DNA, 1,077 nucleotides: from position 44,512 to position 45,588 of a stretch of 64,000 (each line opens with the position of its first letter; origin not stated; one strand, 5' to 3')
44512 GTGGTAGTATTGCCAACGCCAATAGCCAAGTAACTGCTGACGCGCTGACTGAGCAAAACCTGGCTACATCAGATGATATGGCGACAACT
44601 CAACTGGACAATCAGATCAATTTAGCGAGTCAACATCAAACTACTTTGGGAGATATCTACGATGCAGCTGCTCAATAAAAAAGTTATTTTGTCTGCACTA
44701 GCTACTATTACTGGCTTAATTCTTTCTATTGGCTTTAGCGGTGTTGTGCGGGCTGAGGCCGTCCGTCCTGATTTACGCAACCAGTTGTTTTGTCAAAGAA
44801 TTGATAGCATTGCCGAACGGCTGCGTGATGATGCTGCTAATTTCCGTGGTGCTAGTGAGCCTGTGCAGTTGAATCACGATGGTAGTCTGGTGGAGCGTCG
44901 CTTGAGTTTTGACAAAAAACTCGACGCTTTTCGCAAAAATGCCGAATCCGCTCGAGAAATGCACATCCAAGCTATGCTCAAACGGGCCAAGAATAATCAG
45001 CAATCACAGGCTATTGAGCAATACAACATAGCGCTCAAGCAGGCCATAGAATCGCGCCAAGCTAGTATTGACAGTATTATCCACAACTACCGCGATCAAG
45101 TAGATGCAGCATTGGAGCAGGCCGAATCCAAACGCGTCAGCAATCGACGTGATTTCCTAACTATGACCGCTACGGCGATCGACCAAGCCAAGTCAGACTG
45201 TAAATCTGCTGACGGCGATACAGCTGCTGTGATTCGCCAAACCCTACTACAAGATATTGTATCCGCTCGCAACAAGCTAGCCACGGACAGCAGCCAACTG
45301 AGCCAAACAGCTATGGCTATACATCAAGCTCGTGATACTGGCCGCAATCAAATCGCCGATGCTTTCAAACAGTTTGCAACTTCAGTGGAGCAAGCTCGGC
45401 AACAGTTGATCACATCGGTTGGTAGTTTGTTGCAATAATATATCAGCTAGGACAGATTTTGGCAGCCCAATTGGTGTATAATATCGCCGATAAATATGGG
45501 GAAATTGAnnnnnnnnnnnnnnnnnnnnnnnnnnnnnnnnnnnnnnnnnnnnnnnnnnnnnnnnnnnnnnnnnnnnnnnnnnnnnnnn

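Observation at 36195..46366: Giant HEAT-repeat/GNAT protein linked to a MacB-type ABC exporter and an ECF sigma/anti-sigma pair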

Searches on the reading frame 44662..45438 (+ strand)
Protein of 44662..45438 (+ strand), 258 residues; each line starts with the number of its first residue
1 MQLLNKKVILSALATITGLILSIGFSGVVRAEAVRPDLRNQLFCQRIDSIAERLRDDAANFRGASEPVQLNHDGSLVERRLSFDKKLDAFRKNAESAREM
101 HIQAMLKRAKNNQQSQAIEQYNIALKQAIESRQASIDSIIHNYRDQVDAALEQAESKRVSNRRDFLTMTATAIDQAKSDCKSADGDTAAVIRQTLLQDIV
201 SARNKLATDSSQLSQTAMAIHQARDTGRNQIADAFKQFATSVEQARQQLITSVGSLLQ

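Call 5: search_protein_families(library=pfam, proteins=[window:44662-45438:+], max_evalue=0.01)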
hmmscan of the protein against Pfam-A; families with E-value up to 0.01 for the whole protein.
window:44662-45438:+ (258 aa): 1 family
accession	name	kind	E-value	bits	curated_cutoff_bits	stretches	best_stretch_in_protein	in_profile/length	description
PF05769.16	SIKE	-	8.4e-06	26.3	24.3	1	93-161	45-121/180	SIKE family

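Call 6: search_protein_families(library=ncbifam, proteins=[window:44662-45438:+], max_evalue=0.01)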
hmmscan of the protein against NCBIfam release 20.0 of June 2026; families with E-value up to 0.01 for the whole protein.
window:44662-45438:+ (258 aa): 0 families

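Call 9: search_protein_families(library=phrogs, proteins=[window:44662-45438:+], max_evalue=0.1)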
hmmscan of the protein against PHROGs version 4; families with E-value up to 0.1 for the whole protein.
window:44662-45438:+ (258 aa): 4 families
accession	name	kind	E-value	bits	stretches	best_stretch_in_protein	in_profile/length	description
phrog_11886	-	unknown function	0.0082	17.1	1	78-154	10-84/87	-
phrog_33889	-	unknown function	0.028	15.6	1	117-167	37-86/87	-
phrog_12567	-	unknown function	0.03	15.3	0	71-134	23-84/130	-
phrog_5728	-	unknown function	0.06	15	1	100-149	25-77/119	-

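Call 10: search_protein_families(library=padloc, proteins=[window:44662-45438:+], max_evalue=0.1)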
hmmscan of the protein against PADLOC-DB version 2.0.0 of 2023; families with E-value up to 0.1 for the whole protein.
window:44662-45438:+ (258 aa): 1 family
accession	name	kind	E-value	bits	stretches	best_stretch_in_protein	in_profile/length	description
PDLC01345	Csx1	-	0.038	11.8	1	78-154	177-245/267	CAS-III; associated_signaling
